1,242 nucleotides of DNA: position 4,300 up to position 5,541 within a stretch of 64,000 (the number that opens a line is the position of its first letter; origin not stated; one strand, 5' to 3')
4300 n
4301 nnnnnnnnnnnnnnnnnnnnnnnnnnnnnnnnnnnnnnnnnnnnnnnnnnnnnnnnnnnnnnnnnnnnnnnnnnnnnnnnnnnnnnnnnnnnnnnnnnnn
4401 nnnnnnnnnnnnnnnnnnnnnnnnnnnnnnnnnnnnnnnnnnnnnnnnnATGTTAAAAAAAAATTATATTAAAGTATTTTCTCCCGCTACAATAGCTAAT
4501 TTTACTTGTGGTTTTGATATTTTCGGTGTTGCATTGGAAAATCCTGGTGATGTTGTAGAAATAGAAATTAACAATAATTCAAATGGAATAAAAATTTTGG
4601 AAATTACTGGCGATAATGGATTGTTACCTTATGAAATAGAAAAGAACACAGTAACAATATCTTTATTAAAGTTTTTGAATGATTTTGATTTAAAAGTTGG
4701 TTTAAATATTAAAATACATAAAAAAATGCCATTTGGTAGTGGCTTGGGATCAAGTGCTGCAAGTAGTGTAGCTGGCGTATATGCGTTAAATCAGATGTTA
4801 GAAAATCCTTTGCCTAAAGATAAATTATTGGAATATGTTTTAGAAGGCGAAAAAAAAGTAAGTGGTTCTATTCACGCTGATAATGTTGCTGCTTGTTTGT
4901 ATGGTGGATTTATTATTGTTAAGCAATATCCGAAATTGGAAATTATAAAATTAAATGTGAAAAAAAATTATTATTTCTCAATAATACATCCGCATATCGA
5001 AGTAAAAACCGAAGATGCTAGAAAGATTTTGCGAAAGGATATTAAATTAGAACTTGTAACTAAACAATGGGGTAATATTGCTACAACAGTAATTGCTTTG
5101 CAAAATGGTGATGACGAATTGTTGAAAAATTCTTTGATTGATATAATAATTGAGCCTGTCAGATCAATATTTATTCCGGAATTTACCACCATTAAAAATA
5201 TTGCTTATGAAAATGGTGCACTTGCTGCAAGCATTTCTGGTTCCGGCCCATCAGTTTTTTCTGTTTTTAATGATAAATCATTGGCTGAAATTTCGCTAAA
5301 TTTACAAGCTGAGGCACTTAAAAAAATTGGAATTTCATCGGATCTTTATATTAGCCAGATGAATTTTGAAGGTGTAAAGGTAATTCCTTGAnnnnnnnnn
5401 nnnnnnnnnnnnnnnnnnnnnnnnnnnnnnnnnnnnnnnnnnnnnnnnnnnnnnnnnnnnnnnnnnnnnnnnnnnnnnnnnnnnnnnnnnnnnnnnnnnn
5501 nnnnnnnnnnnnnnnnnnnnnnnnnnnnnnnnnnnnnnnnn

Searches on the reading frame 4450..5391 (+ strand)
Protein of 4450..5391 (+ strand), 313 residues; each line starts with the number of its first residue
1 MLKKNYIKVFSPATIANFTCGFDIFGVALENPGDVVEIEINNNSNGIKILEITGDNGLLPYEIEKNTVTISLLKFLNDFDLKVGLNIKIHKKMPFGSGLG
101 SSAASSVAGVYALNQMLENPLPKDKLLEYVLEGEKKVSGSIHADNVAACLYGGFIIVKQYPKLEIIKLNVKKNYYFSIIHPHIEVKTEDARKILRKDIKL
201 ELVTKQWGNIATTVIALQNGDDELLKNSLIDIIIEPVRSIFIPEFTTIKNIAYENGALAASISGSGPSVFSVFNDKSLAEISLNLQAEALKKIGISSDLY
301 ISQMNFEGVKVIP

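Call 23: find_encoding_contigs(protein=window:4450-5391:+, flank=10000, max_places=10)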
Protein window:4450-5391:+ (313 aa): 6 contigs read that carry it; 3 places shown.
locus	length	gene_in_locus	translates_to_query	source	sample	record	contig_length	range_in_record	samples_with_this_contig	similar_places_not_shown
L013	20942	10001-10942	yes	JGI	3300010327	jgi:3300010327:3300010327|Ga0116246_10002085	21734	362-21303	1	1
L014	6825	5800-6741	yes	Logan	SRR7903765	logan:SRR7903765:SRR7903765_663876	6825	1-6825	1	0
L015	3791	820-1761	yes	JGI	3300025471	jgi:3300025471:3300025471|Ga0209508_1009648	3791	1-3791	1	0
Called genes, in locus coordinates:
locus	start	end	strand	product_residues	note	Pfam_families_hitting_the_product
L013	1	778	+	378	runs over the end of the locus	?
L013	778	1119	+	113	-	-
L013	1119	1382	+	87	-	-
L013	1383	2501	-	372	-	PF02481:DNA_processg_A, PF17782:WHD_DprA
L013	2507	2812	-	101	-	PF03319:EutN_CcmL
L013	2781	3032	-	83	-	PF11297:DUF3098 (weak)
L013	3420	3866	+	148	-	-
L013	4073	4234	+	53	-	-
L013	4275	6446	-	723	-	PF13715:CarbopepD_reg_2, PF00593:TonB_dep_Rec_b-barrel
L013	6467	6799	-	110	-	-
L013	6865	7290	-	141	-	PF26622:DUF8199 (weak)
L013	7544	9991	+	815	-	PF00696:AA_kinase, PF13840:ACT_7 (weak), PF22468:ACT_9, PF01842:ACT (weak), PF13840:ACT_7 (weak), PF22468:ACT_9, PF03447:NAD_binding_3, PF00742:Homoserine_dh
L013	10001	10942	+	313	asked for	PF00288:GHMP_kinases_N, PF08544:GHMP_kinases_C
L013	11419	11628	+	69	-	-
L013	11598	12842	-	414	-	PF01136:Peptidase_U32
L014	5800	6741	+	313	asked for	PF00288:GHMP_kinases_N, PF08544:GHMP_kinases_C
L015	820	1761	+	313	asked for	PF00288:GHMP_kinases_N, PF08544:GHMP_kinases_C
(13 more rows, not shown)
